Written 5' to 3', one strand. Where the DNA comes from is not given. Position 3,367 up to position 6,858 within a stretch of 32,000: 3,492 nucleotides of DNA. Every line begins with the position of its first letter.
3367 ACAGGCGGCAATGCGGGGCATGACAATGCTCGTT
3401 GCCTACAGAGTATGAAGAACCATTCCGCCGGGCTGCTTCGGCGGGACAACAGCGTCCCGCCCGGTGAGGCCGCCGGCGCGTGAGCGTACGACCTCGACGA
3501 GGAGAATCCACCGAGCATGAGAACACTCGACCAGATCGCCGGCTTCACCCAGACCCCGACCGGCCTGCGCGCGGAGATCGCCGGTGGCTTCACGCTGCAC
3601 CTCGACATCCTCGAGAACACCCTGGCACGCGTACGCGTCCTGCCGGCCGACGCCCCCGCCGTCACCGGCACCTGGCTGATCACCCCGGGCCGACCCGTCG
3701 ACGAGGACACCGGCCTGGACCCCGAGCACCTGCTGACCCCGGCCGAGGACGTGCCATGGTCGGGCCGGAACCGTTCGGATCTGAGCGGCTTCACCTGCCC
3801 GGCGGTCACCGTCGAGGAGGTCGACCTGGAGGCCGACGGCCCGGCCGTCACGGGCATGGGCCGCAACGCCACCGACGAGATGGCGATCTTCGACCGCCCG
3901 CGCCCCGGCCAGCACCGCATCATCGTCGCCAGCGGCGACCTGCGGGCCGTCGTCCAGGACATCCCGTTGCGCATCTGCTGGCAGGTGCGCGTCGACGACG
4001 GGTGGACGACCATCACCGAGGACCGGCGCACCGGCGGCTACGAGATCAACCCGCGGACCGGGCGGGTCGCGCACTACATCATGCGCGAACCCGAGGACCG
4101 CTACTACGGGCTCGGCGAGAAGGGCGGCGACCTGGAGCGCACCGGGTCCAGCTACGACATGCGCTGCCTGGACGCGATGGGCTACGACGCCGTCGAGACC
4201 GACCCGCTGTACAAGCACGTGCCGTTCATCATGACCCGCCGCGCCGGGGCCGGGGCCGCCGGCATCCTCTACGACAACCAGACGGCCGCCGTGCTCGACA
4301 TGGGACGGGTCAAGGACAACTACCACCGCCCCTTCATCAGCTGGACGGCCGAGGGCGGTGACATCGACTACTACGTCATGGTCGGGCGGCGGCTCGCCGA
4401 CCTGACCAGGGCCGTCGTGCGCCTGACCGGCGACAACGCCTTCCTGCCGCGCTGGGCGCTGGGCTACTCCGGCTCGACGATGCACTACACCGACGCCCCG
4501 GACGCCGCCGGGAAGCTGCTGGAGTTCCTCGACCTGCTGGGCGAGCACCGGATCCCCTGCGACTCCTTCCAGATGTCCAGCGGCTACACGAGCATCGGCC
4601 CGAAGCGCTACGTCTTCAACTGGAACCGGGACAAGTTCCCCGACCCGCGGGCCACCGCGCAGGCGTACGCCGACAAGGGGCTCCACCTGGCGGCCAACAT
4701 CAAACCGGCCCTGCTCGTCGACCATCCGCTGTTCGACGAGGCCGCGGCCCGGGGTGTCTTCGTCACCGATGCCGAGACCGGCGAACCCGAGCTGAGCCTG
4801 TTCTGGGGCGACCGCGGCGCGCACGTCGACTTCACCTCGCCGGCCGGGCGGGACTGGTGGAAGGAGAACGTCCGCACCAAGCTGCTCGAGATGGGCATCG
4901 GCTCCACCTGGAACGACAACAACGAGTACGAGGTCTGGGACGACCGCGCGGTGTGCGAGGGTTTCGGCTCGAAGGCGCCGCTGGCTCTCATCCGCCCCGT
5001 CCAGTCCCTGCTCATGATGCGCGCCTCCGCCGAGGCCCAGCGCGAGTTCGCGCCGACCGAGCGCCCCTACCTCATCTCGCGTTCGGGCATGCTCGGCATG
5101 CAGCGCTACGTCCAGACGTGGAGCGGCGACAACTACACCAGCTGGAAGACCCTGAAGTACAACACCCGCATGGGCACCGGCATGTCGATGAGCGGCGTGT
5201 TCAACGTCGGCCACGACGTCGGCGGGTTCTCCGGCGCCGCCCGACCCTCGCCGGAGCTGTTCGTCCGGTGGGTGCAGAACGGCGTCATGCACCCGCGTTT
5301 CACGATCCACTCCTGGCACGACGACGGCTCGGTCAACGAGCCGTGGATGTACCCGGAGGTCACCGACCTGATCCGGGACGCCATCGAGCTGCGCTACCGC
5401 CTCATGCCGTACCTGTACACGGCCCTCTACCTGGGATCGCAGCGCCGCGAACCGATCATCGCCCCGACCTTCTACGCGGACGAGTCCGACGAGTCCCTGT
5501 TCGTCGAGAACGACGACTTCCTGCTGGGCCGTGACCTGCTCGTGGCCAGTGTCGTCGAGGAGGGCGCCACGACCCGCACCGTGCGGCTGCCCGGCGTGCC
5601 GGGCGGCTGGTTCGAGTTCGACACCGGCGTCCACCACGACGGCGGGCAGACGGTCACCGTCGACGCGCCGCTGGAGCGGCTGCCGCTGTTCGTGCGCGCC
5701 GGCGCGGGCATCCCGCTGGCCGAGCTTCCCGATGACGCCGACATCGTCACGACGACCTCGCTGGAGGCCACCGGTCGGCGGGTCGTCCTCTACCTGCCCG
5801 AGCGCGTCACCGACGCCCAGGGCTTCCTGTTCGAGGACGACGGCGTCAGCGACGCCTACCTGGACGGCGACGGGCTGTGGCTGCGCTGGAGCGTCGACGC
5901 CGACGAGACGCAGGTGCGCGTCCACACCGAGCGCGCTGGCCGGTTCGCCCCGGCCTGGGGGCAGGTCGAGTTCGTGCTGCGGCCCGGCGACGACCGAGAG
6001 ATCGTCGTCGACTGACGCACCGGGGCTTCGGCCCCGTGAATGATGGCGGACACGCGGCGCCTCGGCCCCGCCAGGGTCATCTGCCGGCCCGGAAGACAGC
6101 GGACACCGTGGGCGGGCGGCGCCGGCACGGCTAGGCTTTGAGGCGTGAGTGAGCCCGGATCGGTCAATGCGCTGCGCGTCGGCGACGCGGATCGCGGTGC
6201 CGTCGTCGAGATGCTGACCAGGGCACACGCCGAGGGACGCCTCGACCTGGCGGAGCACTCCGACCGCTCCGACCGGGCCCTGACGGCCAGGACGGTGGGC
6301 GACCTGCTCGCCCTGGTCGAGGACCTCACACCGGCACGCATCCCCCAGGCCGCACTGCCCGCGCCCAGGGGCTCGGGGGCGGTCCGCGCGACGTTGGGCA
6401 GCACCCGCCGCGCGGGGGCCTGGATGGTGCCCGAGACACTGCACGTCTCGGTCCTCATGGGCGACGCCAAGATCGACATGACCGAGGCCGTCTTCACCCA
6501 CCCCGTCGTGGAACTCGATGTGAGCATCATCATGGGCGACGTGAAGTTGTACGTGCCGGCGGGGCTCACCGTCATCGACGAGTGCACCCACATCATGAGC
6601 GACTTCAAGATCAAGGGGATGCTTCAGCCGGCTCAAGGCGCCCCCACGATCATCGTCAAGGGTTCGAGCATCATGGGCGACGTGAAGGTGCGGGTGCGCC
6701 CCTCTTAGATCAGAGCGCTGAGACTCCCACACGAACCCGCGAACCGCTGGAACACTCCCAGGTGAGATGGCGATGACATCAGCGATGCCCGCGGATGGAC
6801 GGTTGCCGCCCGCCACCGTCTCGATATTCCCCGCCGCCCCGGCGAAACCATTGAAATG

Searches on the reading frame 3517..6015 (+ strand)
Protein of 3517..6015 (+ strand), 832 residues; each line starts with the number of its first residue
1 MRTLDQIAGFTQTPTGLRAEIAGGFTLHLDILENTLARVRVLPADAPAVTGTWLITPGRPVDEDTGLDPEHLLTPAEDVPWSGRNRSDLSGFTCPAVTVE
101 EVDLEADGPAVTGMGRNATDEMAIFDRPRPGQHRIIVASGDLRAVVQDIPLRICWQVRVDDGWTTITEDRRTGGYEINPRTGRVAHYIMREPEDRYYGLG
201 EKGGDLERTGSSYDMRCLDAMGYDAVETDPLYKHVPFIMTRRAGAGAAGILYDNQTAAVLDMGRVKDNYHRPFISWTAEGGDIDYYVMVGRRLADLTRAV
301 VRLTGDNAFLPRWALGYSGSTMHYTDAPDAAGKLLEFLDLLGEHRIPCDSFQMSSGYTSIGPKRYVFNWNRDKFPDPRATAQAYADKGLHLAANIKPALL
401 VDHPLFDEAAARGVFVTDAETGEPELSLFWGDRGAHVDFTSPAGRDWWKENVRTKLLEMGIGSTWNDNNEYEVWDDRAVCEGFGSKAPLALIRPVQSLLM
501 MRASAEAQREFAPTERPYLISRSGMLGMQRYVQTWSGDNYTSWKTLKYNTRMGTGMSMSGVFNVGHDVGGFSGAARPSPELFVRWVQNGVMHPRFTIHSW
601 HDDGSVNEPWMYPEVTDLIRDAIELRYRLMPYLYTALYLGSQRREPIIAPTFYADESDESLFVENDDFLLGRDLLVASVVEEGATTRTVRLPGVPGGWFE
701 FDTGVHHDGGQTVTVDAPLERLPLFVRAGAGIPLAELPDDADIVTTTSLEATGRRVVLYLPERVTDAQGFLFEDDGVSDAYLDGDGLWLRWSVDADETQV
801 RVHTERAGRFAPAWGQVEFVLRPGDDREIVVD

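Call 8: search_protein_families(library=pfam, proteins=[window:3517-6015:+])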
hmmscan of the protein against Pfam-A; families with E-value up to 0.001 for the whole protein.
window:3517-6015:+ (832 aa): 4 families
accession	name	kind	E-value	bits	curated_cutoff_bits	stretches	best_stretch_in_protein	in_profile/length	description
PF01055.32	Glyco_hydro_31_2nd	-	3.3e-86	290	23.5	1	308-636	2-328/328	Glycosyl hydrolases family 31 TIM-barrel domain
PF13802.12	Gal_mutarotas_2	-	1.1e-25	91.4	27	1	132-255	47-178/184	Glycosyl hydrolase 31 N-terminal galactose mutarotase-like domain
PF21365.3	Glyco_hydro_31_3rd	-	6.7e-20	71.8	24.4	1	645-730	2-85/87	Glycosyl hydrolase family 31 C-terminal domain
PF17137.9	DUF5110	-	4.5e-05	23.8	27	1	770-813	14-60/71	Domain of unknown function (DUF5110)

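Call 40: find_homologous_proteins(query=window:3517-6015:+, max_evalue=1e-50)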
Query window:3517-6015:+ (832 aa): 3101 proteins with E <= 1e-50 among 8000 candidates; the best 120 are listed.
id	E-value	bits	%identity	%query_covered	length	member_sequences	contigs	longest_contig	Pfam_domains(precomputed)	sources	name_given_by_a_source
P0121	0.0e+0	1945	100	100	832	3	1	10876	PF21365.4,PF13802.13,PF01055.33,PF17137.10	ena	-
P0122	0.0e+0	1692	87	100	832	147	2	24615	PF21365.4,PF13802.13,PF01055.33,PF17137.10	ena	-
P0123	0.0e+0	1108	60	100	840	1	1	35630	PF21365.4,PF13802.13,PF01055.33,PF17137.10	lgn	-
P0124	0.0e+0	1098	58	100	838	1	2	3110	PF21365.4,PF13802.13,PF01055.33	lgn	-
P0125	0.0e+0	1088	59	100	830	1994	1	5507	PF21365.4,PF13802.13,PF01055.33,PF17137.10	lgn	-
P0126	0.0e+0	1068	61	88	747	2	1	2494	PF21365.4,PF13802.13,PF01055.33,PF17137.10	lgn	-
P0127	2.8e-274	930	51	100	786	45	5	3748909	PF21365.4,PF13802.13,PF01055.33,PF17137.10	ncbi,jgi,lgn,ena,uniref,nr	ncbi:glycoside hydrolase family 31 protein [Duffyella gerundensis]|uniref:glycoside hydrolase family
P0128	5.4e-271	920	51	100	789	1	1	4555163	PF21365.4,PF13802.13,PF01055.33,PF17137.10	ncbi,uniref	ncbi:glycoside hydrolase family 31 protein [Providencia manganoxydans]|uniref:glycoside hydrolase fa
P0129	1.1e-270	919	51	100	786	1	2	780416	PF21365.4,PF13802.13,PF01055.33,PF17137.10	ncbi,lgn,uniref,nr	ncbi:alpha-glucosidase [Mixta theicola]|uniref:Alpha-glucosidase n=1 Tax=Mixta theicola TaxID=145835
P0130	1.7e-270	918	51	100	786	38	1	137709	PF21365.4,PF13802.13,PF01055.33,PF17137.10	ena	-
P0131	2.2e-270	918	54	97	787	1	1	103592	PF21365.4,PF13802.13,PF01055.33,PF17137.10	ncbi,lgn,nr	ncbi:glycoside hydrolase family 31 protein [Cronobacter dublinensis]|nr:glycoside hydrolase family 3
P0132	2.3e-270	918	52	100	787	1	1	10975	PF21365.4,PF13802.13,PF01055.33,PF17137.10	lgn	-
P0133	2.4e-270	917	53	100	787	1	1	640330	PF21365.4,PF13802.13,PF01055.33,PF17137.10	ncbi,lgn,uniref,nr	ncbi:glycoside hydrolase family 31 protein [Cronobacter dublinensis]|uniref:glycoside hydrolase fami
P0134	2.7e-270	917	50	100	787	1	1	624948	PF21365.4,PF13802.13,PF01055.33,PF17137.10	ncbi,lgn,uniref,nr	ncbi:alpha-glucosidase [Aeromonas sp. RU39B]|uniref:glycoside hydrolase family 31 protein n=1 Tax=Ae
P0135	4.1e-270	917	52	100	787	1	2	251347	PF21365.4,PF13802.13,PF01055.33,PF17137.10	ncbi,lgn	ncbi:TIM-barrel domain-containing protein [Cronobacter dublinensis]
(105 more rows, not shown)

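Call 65: find_encoding_contigs(protein=P0122, flank=10000, max_places=8)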
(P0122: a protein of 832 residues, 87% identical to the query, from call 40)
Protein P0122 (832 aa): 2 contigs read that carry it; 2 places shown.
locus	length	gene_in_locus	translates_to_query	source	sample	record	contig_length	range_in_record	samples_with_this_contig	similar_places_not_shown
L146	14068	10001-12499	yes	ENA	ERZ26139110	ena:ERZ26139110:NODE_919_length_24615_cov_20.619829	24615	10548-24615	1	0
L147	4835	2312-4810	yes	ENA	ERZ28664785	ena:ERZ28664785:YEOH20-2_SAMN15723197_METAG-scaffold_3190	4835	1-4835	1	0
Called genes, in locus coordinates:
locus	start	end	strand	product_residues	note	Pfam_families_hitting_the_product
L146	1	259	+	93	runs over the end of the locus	-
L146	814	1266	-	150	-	-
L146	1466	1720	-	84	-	-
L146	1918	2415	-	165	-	-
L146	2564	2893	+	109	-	PF00903:Glyoxalase (weak)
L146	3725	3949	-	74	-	PF13358:DDE_3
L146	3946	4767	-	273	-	PF13384:HTH_23 (weak), PF13551:HTH_29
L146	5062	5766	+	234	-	PF00005:ABC_tran, PF13304:AAA_21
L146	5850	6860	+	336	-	-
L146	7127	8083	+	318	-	PF00056:Ldh_1_N, PF02866:Ldh_1_C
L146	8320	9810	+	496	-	PF00135:COesterase, PF20434:BD-FAE, PF07859:Abhydrolase_3, PF00326:Peptidase_S9 (weak)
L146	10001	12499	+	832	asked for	PF13802:Gal_mutarotas_2, PF17137:DUF5110 (faint), PF01055:Glyco_hydro_31_2nd, PF21365:Glyco_hydro_31_3rd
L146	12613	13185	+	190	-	PF08044:DUF1707, PF09922:LiaF-like_C (weak)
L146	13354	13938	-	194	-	PF13304:AAA_21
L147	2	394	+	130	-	?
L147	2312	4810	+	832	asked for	PF13802:Gal_mutarotas_2, PF17137:DUF5110 (faint), PF01055:Glyco_hydro_31_2nd, PF21365:Glyco_hydro_31_3rd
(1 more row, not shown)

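Call 66: find_encoding_contigs(protein=P0123, flank=10000, max_places=4)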
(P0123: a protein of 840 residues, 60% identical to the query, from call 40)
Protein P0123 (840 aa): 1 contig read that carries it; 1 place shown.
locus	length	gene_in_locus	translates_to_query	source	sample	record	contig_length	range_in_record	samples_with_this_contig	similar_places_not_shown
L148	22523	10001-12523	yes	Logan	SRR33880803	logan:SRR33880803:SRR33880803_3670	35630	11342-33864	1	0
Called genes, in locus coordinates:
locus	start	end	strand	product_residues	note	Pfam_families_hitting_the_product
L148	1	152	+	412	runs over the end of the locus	PF12802:MarR_2 (faint), PF13412:HTH_24 (weak), PF00480:ROK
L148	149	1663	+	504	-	PF07364:DUF1485, PF07171:MlrC_C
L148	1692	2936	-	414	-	PF01120:Alpha_L_fucos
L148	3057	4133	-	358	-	PF03786:UxuA, PF01261:AP_endonuc_2 (faint)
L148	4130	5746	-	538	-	PF01232:Mannitol_dh, PF08125:Mannitol_dh_C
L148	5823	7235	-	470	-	PF02614:UxaC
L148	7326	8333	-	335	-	PF00356:LacI, PF00532:Peripla_BP_1, PF13377:Peripla_BP_3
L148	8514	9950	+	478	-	PF13347:MFS_2, PF07690:MFS_1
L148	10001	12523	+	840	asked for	PF13802:Gal_mutarotas_2, PF01055:Glyco_hydro_31_2nd, PF21365:Glyco_hydro_31_3rd, PF17137:DUF5110 (weak)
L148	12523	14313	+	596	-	PF02837:Glyco_hydro_2_N, PF22666:Glyco_hydro_2_N2 (weak), PF00703:Glyco_hydro_2, PF02836:Glyco_hydro_2_C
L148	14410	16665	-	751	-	PF00933:Glyco_hydro_3, PF01915:Glyco_hydro_3_C, PF14310:Fn3-like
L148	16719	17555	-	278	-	PF00528:BPD_transp_1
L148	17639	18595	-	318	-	PF00528:BPD_transp_1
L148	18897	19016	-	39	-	-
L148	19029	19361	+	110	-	PF13977:TetR_C_6 (weak)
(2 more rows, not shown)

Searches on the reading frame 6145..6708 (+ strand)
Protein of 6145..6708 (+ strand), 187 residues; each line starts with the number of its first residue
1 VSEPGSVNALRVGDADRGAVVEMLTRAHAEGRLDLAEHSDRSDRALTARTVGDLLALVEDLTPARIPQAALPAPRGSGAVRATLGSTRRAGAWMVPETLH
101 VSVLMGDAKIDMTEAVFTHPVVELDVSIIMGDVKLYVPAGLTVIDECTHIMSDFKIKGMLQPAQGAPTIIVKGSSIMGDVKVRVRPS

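Call 8: search_protein_families(library=pfam, proteins=[window:6145-6708:+])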
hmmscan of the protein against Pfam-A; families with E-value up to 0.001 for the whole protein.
window:6145-6708:+ (187 aa): 2 families
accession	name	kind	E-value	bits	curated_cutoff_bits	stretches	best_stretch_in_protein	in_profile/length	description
PF08044.16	DUF1707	-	6.3e-17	61.8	27.6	1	10-61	1-52/53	DUF1707 SHOCT-like domain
PF09922.15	LiaF-like_C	-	5.9e-08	33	29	1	97-158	15-76/114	Cell wall-active antibiotics response LiaF, C-terminal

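Call 47: find_encoding_contigs(protein=window:6145-6708:+, flank=4000, max_places=10)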
Protein window:6145-6708:+ (187 aa): 15 contigs read that carry it; 10 places shown.
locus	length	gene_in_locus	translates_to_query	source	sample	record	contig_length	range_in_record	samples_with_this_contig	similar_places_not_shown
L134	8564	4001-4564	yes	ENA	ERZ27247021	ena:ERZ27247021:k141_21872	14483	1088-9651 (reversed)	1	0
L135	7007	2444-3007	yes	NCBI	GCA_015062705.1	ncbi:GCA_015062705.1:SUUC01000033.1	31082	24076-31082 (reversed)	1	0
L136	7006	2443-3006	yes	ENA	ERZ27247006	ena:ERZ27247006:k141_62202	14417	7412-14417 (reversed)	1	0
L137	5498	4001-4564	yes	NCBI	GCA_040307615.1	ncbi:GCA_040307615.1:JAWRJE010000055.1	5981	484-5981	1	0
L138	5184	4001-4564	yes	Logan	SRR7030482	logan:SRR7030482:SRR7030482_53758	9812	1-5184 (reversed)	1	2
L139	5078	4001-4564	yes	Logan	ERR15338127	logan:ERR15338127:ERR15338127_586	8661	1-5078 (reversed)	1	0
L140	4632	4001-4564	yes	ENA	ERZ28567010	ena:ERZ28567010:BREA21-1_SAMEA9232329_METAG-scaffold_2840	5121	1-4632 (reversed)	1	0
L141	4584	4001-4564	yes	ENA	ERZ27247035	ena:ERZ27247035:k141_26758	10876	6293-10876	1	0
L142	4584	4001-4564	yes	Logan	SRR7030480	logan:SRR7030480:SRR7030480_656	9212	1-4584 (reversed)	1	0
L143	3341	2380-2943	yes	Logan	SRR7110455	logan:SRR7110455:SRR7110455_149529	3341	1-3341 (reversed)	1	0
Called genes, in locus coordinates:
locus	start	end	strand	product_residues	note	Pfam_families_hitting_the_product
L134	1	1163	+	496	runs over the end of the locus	PF00135:COesterase, PF20434:BD-FAE, PF07859:Abhydrolase_3, PF00326:Peptidase_S9 (weak)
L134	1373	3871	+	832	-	PF13802:Gal_mutarotas_2, PF17137:DUF5110 (faint), PF01055:Glyco_hydro_31_2nd, PF21365:Glyco_hydro_31_3rd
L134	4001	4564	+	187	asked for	PF08044:DUF1707, PF09922:LiaF-like_C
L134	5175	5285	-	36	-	-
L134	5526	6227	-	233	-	-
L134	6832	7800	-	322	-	PF01073:3Beta_HSD, PF01370:Epimerase, PF02719:Polysacc_synt_2, PF04321:RmlD_sub_bind, PF13460:NAD_binding_10, PF16363:GDP_Man_Dehyd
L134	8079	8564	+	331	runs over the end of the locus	PF02275:CBAH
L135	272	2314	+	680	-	PF13802:Gal_mutarotas_2, PF17137:DUF5110 (faint), PF01055:Glyco_hydro_31_2nd, PF21365:Glyco_hydro_31_3rd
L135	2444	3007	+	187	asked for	PF08044:DUF1707, PF09922:LiaF-like_C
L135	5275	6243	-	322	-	PF01073:3Beta_HSD, PF01370:Epimerase, PF02719:Polysacc_synt_2, PF04321:RmlD_sub_bind, PF13460:NAD_binding_10, PF16363:GDP_Man_Dehyd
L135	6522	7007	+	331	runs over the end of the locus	PF02275:CBAH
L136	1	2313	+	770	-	?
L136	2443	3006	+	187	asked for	PF08044:DUF1707, PF09922:LiaF-like_C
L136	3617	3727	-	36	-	-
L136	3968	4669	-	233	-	-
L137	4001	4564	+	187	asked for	PF08044:DUF1707, PF09922:LiaF-like_C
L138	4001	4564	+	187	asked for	PF08044:DUF1707, PF09922:LiaF-like_C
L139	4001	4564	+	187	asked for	PF08044:DUF1707, PF09922:LiaF-like_C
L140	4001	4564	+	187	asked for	PF08044:DUF1707, PF09922:LiaF-like_C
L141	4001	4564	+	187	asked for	PF08044:DUF1707, PF09922:LiaF-like_C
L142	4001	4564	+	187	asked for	PF08044:DUF1707, PF09922:LiaF-like_C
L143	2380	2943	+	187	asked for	PF08044:DUF1707, PF09922:LiaF-like_C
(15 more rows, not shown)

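Call 57: search_protein_families(library=padloc, proteins=[window:6145-6708:+], max_evalue=0.01)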
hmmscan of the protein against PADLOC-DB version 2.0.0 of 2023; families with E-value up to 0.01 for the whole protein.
window:6145-6708:+ (187 aa): 0 families
